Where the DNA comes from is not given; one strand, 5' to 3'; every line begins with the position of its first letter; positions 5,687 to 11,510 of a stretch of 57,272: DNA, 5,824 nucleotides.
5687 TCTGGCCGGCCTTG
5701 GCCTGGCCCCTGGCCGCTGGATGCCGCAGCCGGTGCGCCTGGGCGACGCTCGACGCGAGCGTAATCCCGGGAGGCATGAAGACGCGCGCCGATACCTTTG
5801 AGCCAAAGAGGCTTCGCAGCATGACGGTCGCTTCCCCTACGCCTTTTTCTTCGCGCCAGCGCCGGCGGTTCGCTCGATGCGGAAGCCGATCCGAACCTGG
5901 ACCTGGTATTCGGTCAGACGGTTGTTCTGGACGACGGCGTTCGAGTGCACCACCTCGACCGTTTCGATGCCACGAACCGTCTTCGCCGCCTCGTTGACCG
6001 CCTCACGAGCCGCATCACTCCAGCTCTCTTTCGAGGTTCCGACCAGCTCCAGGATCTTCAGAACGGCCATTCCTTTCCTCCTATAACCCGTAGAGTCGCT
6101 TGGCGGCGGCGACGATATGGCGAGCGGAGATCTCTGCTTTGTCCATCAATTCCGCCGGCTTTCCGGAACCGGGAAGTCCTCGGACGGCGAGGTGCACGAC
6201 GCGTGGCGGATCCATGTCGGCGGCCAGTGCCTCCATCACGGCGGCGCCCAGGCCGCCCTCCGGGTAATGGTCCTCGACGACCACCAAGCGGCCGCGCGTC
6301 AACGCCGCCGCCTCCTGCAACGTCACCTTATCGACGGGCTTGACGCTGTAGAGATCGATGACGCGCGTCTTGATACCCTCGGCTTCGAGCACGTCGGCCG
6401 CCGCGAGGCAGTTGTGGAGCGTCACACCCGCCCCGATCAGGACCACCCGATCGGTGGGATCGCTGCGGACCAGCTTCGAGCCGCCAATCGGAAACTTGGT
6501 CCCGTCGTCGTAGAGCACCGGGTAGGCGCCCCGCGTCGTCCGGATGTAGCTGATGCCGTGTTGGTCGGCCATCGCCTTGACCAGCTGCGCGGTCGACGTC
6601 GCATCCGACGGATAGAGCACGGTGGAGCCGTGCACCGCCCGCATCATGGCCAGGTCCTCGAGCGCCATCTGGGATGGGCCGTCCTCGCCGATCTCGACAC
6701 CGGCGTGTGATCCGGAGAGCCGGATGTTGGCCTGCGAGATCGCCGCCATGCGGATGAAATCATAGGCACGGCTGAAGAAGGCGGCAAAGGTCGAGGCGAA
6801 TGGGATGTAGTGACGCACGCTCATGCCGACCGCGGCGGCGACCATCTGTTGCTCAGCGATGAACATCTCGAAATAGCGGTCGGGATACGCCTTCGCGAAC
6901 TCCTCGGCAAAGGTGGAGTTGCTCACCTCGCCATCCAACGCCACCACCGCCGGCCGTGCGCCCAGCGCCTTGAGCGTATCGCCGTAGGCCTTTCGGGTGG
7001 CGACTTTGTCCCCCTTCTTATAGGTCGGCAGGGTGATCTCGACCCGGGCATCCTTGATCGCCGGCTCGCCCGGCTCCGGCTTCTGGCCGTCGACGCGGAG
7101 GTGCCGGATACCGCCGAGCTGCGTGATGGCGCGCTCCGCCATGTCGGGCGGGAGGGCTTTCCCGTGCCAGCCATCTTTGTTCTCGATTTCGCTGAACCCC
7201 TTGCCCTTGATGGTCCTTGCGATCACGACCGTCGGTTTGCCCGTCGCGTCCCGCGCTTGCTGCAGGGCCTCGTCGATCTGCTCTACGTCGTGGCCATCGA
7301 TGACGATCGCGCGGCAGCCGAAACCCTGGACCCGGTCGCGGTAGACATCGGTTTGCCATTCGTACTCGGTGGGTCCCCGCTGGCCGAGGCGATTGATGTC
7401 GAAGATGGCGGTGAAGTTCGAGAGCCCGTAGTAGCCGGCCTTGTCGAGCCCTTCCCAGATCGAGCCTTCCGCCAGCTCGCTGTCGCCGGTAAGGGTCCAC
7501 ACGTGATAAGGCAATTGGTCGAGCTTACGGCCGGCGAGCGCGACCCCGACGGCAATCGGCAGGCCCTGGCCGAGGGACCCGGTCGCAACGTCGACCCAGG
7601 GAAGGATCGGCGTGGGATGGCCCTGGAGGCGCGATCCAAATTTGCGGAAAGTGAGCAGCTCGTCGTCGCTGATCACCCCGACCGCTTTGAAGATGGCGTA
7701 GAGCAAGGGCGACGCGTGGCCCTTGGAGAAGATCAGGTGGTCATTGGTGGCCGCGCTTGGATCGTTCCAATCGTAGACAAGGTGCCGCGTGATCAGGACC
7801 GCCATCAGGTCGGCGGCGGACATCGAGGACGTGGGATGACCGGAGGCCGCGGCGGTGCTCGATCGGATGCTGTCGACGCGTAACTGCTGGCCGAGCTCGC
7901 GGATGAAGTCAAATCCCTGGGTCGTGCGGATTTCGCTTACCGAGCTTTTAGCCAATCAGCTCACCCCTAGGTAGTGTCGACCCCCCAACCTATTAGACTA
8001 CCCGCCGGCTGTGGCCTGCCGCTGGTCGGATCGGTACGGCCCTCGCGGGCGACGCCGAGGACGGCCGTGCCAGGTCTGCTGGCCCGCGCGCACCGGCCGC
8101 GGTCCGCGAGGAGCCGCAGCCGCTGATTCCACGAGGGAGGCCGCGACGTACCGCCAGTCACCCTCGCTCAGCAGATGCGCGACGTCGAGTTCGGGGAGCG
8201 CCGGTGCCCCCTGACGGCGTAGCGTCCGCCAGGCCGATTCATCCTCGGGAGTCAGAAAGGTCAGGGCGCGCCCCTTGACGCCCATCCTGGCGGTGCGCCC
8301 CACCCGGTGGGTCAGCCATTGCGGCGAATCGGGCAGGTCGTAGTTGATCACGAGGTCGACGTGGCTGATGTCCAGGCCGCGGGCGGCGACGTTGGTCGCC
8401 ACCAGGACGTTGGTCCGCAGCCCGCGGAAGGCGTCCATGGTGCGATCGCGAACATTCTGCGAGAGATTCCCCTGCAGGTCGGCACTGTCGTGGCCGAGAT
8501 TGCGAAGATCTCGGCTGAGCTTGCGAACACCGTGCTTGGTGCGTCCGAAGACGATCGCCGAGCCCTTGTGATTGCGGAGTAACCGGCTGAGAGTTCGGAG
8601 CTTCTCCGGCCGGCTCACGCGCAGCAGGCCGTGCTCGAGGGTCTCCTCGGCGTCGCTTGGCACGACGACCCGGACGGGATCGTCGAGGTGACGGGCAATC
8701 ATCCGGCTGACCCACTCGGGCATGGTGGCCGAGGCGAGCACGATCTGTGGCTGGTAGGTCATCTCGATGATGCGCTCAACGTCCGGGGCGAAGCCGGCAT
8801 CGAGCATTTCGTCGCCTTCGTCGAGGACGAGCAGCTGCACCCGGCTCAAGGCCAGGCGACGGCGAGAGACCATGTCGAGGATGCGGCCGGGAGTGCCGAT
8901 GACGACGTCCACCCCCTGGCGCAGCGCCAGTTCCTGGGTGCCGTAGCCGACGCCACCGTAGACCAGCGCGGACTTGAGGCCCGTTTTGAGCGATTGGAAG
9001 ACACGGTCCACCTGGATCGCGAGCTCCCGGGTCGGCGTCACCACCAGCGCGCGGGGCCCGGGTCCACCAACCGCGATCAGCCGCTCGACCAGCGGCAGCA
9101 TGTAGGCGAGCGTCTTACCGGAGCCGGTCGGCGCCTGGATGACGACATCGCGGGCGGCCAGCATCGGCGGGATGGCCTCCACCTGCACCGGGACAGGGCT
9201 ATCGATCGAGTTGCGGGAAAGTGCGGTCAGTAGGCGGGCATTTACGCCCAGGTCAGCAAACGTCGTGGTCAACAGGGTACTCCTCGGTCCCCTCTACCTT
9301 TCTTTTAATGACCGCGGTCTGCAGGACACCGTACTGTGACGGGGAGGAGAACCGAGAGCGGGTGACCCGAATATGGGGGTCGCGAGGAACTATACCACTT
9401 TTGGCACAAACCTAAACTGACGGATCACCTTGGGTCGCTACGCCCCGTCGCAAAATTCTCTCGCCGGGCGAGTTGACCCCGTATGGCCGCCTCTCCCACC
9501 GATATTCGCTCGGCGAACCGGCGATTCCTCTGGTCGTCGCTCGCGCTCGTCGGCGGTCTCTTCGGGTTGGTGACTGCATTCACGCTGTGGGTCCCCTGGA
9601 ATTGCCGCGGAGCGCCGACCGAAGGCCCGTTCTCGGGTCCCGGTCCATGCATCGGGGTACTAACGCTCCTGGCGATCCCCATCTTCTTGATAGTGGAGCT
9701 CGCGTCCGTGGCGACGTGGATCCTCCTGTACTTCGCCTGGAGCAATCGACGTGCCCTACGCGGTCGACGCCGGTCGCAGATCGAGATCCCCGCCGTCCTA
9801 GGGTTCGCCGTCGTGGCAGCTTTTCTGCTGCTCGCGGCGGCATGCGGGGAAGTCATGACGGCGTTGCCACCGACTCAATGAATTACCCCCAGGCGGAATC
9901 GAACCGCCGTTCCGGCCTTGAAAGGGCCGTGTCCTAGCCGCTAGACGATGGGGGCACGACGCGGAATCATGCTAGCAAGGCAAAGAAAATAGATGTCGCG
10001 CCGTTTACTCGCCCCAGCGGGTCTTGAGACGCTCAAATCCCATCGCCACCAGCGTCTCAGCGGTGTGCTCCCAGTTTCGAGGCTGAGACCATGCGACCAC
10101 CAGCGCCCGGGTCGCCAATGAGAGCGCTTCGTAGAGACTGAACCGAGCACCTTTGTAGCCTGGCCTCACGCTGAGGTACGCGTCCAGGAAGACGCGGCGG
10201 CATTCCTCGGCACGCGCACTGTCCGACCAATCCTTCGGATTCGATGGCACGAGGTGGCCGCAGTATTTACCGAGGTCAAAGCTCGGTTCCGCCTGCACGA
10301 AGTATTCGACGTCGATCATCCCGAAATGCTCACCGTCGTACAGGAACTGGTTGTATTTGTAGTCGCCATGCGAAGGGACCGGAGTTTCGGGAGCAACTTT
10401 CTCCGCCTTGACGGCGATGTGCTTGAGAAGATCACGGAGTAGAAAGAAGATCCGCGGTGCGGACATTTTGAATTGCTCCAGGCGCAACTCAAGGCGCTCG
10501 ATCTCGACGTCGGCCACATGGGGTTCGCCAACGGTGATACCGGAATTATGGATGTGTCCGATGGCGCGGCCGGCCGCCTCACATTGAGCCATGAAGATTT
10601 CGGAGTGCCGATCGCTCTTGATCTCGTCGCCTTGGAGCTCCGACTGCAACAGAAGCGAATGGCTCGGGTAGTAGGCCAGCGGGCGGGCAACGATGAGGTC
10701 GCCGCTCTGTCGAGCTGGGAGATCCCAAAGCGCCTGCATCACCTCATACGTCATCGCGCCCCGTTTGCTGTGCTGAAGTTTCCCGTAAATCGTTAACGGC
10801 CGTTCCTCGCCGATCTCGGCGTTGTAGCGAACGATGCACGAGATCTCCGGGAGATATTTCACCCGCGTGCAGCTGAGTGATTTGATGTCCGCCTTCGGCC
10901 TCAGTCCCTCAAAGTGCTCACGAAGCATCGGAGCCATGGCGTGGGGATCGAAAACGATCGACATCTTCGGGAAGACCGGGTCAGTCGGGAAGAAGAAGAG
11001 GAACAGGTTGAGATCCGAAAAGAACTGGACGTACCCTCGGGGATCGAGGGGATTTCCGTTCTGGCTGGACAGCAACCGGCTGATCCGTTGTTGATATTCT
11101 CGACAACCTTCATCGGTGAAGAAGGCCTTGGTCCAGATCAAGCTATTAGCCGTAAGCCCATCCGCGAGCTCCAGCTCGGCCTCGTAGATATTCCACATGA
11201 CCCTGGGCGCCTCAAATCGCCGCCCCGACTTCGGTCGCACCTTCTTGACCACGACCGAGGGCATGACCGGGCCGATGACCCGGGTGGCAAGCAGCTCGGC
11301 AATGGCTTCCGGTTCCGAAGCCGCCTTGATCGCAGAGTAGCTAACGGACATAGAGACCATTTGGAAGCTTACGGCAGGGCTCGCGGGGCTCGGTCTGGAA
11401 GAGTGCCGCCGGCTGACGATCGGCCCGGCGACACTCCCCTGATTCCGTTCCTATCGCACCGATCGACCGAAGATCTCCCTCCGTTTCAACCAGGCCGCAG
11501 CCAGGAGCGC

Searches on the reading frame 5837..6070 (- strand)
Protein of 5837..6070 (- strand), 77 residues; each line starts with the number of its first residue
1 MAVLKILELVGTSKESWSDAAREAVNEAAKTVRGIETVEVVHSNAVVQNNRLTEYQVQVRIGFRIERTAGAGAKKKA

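Call 51: search_protein_families(library=pfam, proteins=[window:5837-6070:-], max_evalue=0.001)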
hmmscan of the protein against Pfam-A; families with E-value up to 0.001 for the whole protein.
window:5837-6070:- (77 aa): 1 family
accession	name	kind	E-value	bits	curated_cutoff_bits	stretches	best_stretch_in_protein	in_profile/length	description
PF07311.17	Dodecin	-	4e-24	85.1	22.5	1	3-66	1-64/64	Dodecin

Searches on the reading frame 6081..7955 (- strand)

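Call 11: search_protein_families(library=pfam, proteins=[window:6081-7955:-], max_evalue=0.01)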
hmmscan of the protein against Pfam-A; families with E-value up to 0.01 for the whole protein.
window:6081-7955:- (624 aa): 7 families
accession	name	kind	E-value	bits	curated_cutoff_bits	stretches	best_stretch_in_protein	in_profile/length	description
PF00456.26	Transketolase_N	-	1.2e-43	149.9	22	1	24-281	8-276/334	Transketolase, thiamine diphosphate binding domain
PF02779.29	Transket_pyr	-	9.8e-43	146.2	27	1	317-479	2-173/174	Transketolase, pyrimidine binding domain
PF02780.25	Transketolase_C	-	2.4e-25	89.3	25.9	1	498-614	6-124/124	Transketolase, C-terminal domain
PF13292.11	DXP_synthase_N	-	3.8e-06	26.8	21.2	1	18-176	18-160/274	1-deoxy-D-xylulose-5-phosphate synthase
PF00676.26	E1_dh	-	8.3e-06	25.4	22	1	126-237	101-210/300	Dehydrogenase E1 component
PF02775.26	TPP_enzyme_C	-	1.8e-05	25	21.9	1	124-245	26-150/151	Thiamine pyrophosphate enzyme, C-terminal TPP binding domain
PF22613.1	Transketolase_C_1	-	8.8e-05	23.1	27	1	496-542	6-52/113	Transketolase-like TK C-terminal domain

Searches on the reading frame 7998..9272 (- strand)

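Call 11: search_protein_families(library=pfam, proteins=[window:7998-9272:-], max_evalue=0.01)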
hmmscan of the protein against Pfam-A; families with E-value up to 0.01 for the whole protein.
window:7998-9272:- (424 aa): 3 families
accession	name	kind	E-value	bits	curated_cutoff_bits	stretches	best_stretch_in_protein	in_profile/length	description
PF00270.35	DEAD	-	1.9e-45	155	26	1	28-189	2-165/167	DEAD/DEAH box helicase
PF00271.37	Helicase_C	-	2e-28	99.3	23.5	1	223-331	1-110/110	Helicase conserved C-terminal domain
PF04851.21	ResIII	-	3.3e-07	30.8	22.5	1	29-184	7-162/164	Type III restriction enzyme, res subunit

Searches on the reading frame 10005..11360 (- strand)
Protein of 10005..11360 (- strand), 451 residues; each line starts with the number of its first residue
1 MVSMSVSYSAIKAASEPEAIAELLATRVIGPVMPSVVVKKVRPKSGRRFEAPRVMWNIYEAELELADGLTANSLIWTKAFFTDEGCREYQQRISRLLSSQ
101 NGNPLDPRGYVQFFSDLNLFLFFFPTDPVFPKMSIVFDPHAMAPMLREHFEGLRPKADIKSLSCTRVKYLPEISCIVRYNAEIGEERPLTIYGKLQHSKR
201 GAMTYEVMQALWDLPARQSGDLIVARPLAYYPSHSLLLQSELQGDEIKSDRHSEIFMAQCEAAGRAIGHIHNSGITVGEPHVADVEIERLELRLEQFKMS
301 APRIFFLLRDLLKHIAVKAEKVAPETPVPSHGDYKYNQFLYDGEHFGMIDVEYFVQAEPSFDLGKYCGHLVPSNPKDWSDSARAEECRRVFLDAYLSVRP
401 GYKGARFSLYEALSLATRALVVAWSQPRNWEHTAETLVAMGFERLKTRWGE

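Call 11: search_protein_families(library=pfam, proteins=[window:10005-11360:-], max_evalue=0.01)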
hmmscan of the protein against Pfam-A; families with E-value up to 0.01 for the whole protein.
window:10005-11360:- (451 aa): 0 families

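Call 12: search_protein_families(library=ncbifam, proteins=[window:10005-11360:-], max_evalue=0.01)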
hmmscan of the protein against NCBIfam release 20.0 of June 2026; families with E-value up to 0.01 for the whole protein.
window:10005-11360:- (451 aa): 2 families
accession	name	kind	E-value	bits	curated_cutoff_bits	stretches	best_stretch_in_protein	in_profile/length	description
NF038156.1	lant_syn_V_LxmK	equivalog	6.8e-09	35.3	315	1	251-371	104-235/347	class V lanthionine synthetase subunit LxmK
NF041256.1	GntI_guanitoxin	equivalog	0.00078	18.8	357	1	258-367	103-214/282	guanitoxin biosynthesis pre-guanitoxin N-oxide kinase GntI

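Call 76: find_encoding_contigs(protein=window:10005-11360:-, flank=10000, max_places=4)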
Protein window:10005-11360:- (451 aa): 7 contigs read that carry it; 4 places shown.
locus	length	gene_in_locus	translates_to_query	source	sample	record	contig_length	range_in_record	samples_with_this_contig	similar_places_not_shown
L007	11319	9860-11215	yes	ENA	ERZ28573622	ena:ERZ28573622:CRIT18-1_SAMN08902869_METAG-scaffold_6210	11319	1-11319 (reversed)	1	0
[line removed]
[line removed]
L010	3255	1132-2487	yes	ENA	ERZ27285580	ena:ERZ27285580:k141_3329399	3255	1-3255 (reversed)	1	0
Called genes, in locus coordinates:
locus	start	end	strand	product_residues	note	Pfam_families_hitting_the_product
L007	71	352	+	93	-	PF10502:Peptidase_S26 (weak)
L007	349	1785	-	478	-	PF00749:tRNA-synt_1c, PF19269:Anticodon_2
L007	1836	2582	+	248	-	PF00112:Peptidase_C1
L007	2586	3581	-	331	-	-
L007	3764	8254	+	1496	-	-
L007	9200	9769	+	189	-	-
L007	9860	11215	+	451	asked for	-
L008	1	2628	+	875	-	?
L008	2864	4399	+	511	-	-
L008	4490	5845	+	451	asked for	-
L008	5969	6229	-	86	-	?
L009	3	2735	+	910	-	?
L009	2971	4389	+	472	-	-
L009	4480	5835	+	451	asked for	-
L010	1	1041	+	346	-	?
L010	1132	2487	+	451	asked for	-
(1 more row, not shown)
